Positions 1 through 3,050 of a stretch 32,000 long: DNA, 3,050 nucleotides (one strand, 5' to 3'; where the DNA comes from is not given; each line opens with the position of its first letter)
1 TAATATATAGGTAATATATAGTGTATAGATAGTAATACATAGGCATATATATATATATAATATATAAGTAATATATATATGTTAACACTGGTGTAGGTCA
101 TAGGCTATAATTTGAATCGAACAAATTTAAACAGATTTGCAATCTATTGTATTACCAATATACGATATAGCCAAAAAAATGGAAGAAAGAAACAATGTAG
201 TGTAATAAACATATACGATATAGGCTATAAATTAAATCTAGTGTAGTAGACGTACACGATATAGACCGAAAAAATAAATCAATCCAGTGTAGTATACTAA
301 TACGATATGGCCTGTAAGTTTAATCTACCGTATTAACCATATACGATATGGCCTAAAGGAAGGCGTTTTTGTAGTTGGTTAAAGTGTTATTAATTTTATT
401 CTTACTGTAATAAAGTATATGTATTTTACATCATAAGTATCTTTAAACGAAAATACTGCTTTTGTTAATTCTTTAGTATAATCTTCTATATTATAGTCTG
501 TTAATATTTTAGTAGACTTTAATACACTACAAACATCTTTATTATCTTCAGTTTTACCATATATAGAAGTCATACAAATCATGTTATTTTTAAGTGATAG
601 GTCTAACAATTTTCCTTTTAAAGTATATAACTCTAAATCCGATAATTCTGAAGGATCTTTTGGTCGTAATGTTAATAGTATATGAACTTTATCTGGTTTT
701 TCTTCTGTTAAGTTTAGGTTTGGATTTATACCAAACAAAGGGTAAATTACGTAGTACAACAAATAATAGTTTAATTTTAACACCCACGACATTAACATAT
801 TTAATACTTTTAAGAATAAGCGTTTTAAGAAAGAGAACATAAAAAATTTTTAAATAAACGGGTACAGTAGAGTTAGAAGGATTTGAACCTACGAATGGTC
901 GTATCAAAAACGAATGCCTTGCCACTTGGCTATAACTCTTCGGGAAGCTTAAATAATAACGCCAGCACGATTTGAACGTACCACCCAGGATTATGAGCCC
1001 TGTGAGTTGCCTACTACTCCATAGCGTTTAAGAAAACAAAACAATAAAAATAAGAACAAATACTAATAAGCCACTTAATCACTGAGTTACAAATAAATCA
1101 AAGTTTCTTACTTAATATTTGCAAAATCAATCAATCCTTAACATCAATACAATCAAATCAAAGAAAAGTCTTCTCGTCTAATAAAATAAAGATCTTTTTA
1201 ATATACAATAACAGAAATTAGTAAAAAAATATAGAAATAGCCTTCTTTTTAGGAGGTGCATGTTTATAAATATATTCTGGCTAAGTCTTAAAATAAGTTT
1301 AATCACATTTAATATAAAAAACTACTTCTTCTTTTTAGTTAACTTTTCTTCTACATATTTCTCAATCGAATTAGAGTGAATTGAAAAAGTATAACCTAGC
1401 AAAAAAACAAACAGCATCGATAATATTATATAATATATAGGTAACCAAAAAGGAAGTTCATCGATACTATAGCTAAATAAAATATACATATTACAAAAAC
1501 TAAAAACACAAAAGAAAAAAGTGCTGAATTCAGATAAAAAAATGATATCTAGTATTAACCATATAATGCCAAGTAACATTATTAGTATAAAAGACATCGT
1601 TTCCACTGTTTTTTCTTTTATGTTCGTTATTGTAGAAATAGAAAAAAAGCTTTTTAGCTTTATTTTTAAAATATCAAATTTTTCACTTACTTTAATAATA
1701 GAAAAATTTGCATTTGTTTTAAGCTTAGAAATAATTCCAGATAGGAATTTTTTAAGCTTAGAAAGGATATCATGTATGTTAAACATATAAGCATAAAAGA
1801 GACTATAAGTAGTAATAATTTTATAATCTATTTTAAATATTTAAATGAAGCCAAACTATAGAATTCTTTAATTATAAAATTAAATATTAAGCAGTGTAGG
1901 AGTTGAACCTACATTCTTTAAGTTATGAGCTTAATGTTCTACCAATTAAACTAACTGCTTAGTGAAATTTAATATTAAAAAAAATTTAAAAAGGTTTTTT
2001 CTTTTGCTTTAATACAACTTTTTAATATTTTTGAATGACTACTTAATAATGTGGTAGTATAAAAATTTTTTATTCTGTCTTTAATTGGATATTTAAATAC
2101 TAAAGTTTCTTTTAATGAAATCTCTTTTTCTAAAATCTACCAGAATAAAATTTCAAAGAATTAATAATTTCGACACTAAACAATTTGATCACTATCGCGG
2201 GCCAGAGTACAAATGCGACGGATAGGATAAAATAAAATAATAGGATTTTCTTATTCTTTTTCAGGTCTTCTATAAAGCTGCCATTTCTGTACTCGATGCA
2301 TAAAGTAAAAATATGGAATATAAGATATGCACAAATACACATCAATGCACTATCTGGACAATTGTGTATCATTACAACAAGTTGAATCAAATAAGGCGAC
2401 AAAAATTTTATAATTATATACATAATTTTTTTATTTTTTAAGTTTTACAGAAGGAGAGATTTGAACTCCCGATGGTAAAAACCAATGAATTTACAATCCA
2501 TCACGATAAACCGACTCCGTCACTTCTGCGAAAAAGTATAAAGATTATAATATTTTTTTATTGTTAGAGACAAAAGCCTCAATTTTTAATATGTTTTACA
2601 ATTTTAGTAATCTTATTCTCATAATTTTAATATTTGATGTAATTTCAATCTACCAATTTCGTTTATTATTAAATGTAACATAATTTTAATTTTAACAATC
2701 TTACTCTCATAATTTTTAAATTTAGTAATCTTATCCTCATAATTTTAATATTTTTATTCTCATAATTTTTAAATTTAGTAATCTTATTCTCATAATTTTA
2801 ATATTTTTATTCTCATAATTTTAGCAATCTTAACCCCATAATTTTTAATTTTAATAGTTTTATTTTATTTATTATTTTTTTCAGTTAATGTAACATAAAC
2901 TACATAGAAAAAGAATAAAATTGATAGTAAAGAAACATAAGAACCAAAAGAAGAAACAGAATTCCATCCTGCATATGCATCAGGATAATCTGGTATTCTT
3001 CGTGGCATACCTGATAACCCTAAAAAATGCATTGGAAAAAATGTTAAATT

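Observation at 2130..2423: orf97: one of two diverged but protein-conserved copies of a small Cys-containing two-helix membrane protein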

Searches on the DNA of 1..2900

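Call 49: search_rna_families(source=window, start=1, end=2900, threshold=evalue, max_evalue=10, show_alignments=0)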
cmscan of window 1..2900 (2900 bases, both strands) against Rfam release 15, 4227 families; matches with E-value up to 10: 10.
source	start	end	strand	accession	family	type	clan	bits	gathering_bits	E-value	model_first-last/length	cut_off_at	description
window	1888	1960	-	RF00005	tRNA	Gene; tRNA;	CL00001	72.5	29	2.9e-15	1-71/71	no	tRNA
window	868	939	-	RF00005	tRNA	Gene; tRNA;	CL00001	59.7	29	9.5e-12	1-71/71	no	tRNA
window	102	172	-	RF00005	tRNA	Gene; tRNA;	CL00001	58.6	29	1.9e-11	1-71/71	no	tRNA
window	2446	2529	-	RF00005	tRNA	Gene; tRNA;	CL00001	52.4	29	9.6e-10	1-71/71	no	tRNA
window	957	1028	-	RF00005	tRNA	Gene; tRNA;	CL00001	51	29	2.3e-09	1-71/71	no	tRNA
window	1887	1960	+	RF04354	Plastid-ycf2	Cis-reg;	-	27.5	65.7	0.008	1-75/75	no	Plastid-ycf2 5UTR RNA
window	867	939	+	RF04354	Plastid-ycf2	Cis-reg;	-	25.4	65.7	0.029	1-75/75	no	Plastid-ycf2 5UTR RNA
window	313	418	-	RF02530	URE2_IRES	Cis-reg; IRES;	-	21.8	70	3.7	1-105/105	no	Ure2 internal ribosome entry site (IRES)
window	956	1028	+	RF04354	Plastid-ycf2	Cis-reg;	-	19.6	65.7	1.1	1-75/75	no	Plastid-ycf2 5UTR RNA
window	1988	2007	+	RF00489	ctRNA_p42d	Gene; antisense;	-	16.3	50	7.2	1-46/46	no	ctRNA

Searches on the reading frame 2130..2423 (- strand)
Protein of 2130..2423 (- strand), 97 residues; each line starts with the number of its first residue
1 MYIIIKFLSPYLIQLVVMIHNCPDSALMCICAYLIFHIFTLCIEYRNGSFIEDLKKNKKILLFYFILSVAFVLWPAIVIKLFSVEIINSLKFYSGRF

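Call 10: search_protein_families(library=pfam, proteins=[window:2133-2423:-], max_evalue=0.1)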
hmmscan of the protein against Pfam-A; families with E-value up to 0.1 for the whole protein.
window:2133-2423:- (97 aa): 0 families

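Call 11: find_homologous_proteins(query=window:2133-2423:-, max_evalue=0.01)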
Query window:2133-2423:- (97 aa): 1 proteins with E <= 0.01 among 2 candidates.
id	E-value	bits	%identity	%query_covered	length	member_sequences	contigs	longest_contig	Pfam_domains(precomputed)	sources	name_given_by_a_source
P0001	3.4e-55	202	100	100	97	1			-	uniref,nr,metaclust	uniref:Orf97 n=1 Tax=Ochromonas danica TaxID=2986 RepID=Q9G8Y9_OCHDN|nr:orf97 [Ochromonas danica] AA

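Call 22: search_protein_representatives(alignment_id=A1)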
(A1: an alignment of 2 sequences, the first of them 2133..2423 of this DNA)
Query: 2 sequences, 101 profile positions. Proteins with E-value up to 0.001 (for the whole library): 2; up to 1e-10: 2; up to 1e-30: 2. The best 2 are listed.
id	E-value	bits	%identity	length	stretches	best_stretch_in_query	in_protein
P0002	6.1e-51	186.9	-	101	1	1-101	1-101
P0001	3.6e-47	174.8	-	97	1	7-101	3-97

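Call 24: find_encoding_contigs(protein=window:2130-2423:-, flank=10000, max_places=10)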
Protein window:2130-2423:- (97 aa): no gene with exactly this product is on record in the collection.

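Call 26: list_cluster_members(proteins=[P0001, P0002])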
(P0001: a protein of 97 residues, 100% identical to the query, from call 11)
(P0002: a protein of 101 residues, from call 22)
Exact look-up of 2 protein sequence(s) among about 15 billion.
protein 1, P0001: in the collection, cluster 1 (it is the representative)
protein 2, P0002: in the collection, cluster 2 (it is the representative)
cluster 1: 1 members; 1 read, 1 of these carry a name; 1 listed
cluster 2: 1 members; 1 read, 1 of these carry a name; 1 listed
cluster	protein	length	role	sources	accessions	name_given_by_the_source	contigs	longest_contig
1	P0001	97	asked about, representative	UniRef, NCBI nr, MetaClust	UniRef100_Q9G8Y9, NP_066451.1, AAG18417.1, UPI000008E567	Orf97 n=1 Tax=Ochromonas danica TaxID=2986 RepID=Q9G8Y9_OCHDN | orf97 [Ochromonas danica] | status=active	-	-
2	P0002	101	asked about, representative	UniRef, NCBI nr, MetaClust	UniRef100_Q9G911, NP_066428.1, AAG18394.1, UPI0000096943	Orf101 n=1 Tax=Ochromonas danica TaxID=2986 RepID=Q9G911_OCHDN | orf101 [Ochromonas danica] | status=active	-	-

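Call 27: search_protein_families(library=pfam, proteins=[P0001, P0002], max_evalue=10)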
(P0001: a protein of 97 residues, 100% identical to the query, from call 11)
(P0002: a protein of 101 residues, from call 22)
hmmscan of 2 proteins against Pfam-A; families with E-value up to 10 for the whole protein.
P0001 (97 aa): 2 families
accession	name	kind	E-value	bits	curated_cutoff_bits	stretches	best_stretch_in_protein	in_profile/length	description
PF01529.25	DHHC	-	0.2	12.2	28.7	1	27-81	61-115/133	DHHC palmitoyltransferase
PF03687.19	UPF0164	-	0.27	10.4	21.4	1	22-88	243-304/325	Uncharacterised protein family (UPF0164)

P0002 (101 aa): 1 family
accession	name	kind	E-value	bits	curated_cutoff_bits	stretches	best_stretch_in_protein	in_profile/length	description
PF03552.20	Cellulose_synt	-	2.4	7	24.7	1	17-93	497-565/722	Cellulose synthase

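Call 33: find_related_loci(query=A1, collection=metagenome_contigs, flank=10000)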
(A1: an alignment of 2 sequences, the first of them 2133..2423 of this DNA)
Query A1 (97 aa) in metagenome_contigs; peptide patterns used: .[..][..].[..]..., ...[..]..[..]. (x = any residue, [..] = any of these).
349 stretches matched a pattern, but none encodes a relative of the query by tblastn (E <= 1e-3).

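Call 34: find_related_loci(query=A1, collection=viral_contigs, flank=5000)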
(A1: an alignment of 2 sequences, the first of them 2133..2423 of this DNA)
Query A1 (97 aa) in viral_contigs; peptide patterns used: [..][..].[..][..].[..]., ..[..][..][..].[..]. (x = any residue, [..] = any of these).
125 stretches matched a pattern, but none encodes a relative of the query by tblastn (E <= 1e-3).

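Call 39: search_solved_structures(query=A1, max_evalue=10, show_alignments=2)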
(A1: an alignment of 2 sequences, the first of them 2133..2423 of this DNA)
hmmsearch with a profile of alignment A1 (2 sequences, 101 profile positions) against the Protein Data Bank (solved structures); distinct sequences matched with E-value up to 10: 1.
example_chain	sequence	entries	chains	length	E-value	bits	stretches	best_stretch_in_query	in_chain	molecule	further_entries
9i78_6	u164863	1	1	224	0.77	13.2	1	17-60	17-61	Putative inorganic phosphate transporter protein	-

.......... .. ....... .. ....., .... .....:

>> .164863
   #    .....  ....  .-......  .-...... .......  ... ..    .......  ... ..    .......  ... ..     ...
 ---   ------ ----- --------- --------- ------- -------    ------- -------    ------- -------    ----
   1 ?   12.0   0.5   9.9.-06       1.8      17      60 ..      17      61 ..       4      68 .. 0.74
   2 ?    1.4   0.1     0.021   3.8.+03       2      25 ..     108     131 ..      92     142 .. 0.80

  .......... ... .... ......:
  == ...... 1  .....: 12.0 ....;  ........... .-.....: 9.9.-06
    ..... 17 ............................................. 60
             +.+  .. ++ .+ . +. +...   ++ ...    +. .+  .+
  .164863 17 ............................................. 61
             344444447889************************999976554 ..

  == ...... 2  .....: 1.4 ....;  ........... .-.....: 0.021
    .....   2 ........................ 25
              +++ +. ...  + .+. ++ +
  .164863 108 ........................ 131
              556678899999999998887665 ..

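Call 40: search_protein_families(library=ncbifam, proteins=[P0001, P0002], max_evalue=10)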
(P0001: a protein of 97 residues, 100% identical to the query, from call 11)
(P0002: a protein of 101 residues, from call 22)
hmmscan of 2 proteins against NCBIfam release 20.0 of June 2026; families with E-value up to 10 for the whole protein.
P0001 (97 aa): 1 family
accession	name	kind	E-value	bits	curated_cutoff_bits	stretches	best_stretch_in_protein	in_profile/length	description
TIGR03802.1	Asp_Ala_antiprt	equivalog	0.059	12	546.95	1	34-85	62-115/562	aspartate-alanine antiporter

P0002 (101 aa): 0 families

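Call 41: search_protein_families(library=phrogs, proteins=[P0001, P0002], max_evalue=10)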
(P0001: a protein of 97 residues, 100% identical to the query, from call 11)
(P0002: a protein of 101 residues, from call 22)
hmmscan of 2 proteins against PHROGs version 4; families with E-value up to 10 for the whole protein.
P0001 (97 aa): 0 families

P0002 (101 aa): 0 families

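Call 44: predict_structure(alignment_id=A1)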
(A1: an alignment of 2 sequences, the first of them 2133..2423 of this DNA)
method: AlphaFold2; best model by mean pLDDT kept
length: 97 residues; sequences in the alignment: 2
mean_pLDDT: 54.4   pTM: 0.31
mean pLDDT of the five models: 54.4, 53.7, 51.9, 50.7, 48.1
residues with pLDDT >= 90: 0; 70-90: 0; 50-70: 78; < 50: 19
segments of 3 or more residues with pLDDT < 50: 1-15, 95-97
pLDDT, mean of each block of 10 residues (from residue 1): 41 49 55 60 55 56 62 59 57 49
secondary structure, 60 per line:
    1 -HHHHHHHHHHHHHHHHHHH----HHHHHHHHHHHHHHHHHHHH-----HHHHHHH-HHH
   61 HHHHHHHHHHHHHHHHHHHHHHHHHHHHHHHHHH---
elements in order: H2-20 H25-44 H50-56 H58-94

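Call 81: search_dna_similar(query=P0002, collection=plasmids, mode=protein, max_evalue=0.01, max_rows=5)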
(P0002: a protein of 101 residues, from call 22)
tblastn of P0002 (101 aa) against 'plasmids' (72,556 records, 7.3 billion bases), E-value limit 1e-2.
No match.

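Call 82: search_dna_similar(query=P0001, collection=phages, mode=protein, max_evalue=0.01, max_rows=5)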
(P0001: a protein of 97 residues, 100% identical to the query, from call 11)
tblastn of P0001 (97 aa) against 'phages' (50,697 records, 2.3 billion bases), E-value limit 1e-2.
No match.
